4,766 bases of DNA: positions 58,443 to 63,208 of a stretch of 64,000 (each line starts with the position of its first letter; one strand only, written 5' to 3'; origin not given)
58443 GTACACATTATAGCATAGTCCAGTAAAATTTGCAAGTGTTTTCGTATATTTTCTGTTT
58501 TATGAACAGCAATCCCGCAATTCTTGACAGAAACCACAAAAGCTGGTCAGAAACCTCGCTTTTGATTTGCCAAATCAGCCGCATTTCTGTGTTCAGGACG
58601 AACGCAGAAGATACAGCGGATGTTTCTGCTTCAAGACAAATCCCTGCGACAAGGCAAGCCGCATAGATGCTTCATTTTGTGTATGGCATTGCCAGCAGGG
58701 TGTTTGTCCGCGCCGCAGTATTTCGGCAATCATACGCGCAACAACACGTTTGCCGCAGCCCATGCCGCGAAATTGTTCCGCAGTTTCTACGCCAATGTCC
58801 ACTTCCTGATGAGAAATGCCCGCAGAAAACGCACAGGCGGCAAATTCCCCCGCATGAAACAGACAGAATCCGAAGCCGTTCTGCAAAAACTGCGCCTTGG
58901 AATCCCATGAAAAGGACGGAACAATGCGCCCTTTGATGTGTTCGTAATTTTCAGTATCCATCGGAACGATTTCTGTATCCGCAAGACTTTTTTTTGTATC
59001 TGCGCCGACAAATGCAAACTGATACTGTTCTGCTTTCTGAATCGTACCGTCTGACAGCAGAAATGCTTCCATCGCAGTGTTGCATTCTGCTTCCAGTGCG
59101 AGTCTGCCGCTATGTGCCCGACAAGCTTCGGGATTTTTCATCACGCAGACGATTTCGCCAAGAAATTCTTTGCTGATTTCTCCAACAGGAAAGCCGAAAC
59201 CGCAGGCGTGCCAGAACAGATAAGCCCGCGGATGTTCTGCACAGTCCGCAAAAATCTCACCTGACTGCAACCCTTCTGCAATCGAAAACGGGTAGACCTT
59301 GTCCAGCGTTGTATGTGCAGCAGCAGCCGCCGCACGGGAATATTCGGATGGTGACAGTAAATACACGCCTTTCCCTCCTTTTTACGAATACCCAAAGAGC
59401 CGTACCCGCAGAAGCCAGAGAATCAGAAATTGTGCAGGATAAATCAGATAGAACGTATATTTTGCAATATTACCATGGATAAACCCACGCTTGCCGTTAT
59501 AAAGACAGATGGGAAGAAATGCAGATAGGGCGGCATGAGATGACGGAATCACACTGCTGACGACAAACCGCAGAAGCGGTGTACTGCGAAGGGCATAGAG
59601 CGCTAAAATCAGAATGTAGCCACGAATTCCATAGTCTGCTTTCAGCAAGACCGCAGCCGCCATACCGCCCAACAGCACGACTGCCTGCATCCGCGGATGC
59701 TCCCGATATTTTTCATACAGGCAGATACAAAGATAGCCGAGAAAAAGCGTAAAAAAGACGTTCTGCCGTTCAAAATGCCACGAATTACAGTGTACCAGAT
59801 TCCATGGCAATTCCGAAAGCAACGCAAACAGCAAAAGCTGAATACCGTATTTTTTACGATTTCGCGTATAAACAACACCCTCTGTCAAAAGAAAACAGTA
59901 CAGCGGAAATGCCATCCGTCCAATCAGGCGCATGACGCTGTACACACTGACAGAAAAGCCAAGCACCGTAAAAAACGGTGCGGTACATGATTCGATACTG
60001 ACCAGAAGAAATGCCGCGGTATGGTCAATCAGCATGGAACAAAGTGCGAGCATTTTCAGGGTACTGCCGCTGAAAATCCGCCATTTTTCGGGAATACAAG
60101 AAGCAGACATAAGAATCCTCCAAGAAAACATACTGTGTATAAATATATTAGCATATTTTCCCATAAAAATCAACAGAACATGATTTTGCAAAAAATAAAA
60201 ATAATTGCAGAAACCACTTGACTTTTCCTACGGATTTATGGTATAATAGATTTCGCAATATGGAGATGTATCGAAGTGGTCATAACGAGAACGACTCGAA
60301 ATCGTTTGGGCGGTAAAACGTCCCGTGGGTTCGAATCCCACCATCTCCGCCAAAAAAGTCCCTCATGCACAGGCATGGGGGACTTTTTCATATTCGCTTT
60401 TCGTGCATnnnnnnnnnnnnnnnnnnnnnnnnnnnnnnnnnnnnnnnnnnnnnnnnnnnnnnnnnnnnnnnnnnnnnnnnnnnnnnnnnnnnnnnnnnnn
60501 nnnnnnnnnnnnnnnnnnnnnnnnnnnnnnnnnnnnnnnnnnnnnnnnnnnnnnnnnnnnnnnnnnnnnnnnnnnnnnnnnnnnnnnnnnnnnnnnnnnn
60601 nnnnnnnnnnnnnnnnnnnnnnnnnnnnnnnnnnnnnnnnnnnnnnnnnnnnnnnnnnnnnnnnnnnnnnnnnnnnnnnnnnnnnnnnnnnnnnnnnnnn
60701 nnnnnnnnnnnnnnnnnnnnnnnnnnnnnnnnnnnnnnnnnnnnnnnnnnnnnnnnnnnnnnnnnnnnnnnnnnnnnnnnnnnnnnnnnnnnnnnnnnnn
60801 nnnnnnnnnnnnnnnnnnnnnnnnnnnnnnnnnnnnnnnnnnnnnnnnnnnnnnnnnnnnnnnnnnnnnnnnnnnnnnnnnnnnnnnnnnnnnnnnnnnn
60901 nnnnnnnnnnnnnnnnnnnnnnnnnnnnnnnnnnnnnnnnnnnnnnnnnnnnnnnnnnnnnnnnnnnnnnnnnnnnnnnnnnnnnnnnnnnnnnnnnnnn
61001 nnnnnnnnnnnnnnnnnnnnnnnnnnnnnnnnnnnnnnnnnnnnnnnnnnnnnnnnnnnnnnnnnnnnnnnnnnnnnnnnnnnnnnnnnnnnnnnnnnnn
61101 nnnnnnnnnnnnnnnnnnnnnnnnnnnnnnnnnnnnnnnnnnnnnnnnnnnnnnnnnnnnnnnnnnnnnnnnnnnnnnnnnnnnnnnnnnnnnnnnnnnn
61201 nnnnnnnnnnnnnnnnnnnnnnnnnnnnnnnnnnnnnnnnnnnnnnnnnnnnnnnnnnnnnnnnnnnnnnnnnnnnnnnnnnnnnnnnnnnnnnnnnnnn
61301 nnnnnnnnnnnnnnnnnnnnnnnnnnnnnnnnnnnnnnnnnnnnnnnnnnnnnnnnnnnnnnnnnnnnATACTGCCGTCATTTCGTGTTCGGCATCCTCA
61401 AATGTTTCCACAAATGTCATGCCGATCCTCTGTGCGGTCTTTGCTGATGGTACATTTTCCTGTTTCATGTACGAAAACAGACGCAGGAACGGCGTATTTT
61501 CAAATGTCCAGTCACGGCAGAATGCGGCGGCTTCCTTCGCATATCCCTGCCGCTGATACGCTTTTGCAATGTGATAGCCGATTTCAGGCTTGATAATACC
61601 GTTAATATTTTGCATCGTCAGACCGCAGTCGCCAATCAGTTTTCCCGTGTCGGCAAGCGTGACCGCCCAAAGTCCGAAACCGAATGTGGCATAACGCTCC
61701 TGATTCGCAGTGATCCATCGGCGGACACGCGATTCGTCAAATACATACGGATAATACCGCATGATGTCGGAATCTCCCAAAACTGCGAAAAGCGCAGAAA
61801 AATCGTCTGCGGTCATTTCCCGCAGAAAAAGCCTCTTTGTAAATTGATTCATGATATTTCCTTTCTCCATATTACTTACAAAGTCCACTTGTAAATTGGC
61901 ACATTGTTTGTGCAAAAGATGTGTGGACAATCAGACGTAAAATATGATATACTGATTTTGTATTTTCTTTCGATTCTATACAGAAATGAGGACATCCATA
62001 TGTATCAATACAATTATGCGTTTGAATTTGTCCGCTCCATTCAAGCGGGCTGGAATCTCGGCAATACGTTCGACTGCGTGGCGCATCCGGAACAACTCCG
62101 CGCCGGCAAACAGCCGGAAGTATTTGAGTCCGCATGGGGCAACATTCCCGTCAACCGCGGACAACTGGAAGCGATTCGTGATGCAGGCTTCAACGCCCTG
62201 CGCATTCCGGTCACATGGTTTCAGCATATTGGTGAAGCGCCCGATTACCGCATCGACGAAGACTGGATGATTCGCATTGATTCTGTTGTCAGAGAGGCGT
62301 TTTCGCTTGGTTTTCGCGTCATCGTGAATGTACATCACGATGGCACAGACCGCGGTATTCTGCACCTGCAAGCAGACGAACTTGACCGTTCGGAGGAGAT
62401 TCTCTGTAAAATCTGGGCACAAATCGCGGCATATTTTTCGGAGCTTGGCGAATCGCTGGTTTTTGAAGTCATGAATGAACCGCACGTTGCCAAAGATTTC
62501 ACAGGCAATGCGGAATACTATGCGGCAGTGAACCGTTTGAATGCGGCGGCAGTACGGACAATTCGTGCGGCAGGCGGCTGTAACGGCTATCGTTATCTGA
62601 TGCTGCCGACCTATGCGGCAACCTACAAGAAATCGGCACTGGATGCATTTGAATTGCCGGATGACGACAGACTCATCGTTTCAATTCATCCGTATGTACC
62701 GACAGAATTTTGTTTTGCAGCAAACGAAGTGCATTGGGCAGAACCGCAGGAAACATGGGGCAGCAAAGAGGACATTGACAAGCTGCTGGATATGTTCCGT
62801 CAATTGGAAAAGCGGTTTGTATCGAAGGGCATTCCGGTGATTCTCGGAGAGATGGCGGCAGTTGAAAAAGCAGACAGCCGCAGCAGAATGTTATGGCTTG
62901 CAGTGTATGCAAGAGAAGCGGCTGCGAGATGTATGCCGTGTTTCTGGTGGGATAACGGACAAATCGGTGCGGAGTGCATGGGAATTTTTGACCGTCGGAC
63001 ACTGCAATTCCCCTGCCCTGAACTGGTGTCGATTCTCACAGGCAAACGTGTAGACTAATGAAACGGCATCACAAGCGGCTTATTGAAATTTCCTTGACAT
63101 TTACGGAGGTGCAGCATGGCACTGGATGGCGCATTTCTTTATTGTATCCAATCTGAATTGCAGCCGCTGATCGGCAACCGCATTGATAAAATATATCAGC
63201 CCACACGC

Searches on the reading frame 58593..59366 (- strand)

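Call 10: search_protein_families(library=pfam, proteins=[window:58593-59366:-], max_evalue=0.001)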
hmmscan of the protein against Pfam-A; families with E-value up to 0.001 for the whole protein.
window:58593-59366:- (257 aa): 4 families
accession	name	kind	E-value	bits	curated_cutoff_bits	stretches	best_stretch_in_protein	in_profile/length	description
PF12746.13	GNAT_acetyltran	-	8.6e-29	101.3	26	1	29-252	16-243/243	GNAT acetyltransferase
PF08445.16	FR47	-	1.3e-07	31.9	22.1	1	192-244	26-78/86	FR47-like protein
PF00583.31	Acetyltransf_1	-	3.8e-05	24.4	20.7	1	159-243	28-116/116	Acetyltransferase (GNAT) family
PF13302.13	Acetyltransf_3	-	0.00042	21.4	25.4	1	161-244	50-138/138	Acetyltransferase (GNAT) domain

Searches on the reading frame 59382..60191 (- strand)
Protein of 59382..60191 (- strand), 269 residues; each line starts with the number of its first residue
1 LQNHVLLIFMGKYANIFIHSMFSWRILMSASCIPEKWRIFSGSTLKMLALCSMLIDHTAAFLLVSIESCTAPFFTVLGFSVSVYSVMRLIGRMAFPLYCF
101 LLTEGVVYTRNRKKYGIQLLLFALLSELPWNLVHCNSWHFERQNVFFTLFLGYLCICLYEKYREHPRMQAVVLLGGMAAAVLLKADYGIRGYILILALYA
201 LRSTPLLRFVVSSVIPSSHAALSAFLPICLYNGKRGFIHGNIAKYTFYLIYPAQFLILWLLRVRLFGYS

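Call 10: search_protein_families(library=pfam, proteins=[window:59382-60191:-], max_evalue=0.001)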
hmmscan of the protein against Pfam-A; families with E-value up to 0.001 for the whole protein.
window:59382-60191:- (269 aa): 1 family
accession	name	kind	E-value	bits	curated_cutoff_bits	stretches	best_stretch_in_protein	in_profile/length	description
PF05857.17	TraX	-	2e-33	116.6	25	1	42-262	2-217/217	TraX protein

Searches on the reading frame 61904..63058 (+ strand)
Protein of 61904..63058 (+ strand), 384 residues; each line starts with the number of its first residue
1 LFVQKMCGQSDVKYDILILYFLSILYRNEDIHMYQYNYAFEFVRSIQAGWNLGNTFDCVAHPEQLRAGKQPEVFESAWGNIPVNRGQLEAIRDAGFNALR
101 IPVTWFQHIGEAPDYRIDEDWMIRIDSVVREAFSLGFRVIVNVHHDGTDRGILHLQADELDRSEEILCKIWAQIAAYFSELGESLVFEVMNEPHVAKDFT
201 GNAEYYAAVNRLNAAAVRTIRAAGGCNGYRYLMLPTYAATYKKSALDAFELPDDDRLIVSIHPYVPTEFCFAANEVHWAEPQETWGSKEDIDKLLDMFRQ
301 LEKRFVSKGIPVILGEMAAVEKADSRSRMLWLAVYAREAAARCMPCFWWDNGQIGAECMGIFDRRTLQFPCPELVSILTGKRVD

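Call 74: search_protein_families(library=pfam, proteins=[window:61904-63058:+], max_evalue=0.00001)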
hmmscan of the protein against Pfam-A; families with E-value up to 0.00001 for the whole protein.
window:61904-63058:+ (384 aa): 1 family
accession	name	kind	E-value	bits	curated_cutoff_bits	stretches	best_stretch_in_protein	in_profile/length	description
PF00150.24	Cellulase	-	9.3e-49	166.8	23.5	1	74-353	13-270/272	Cellulase (glycosyl hydrolase family 5)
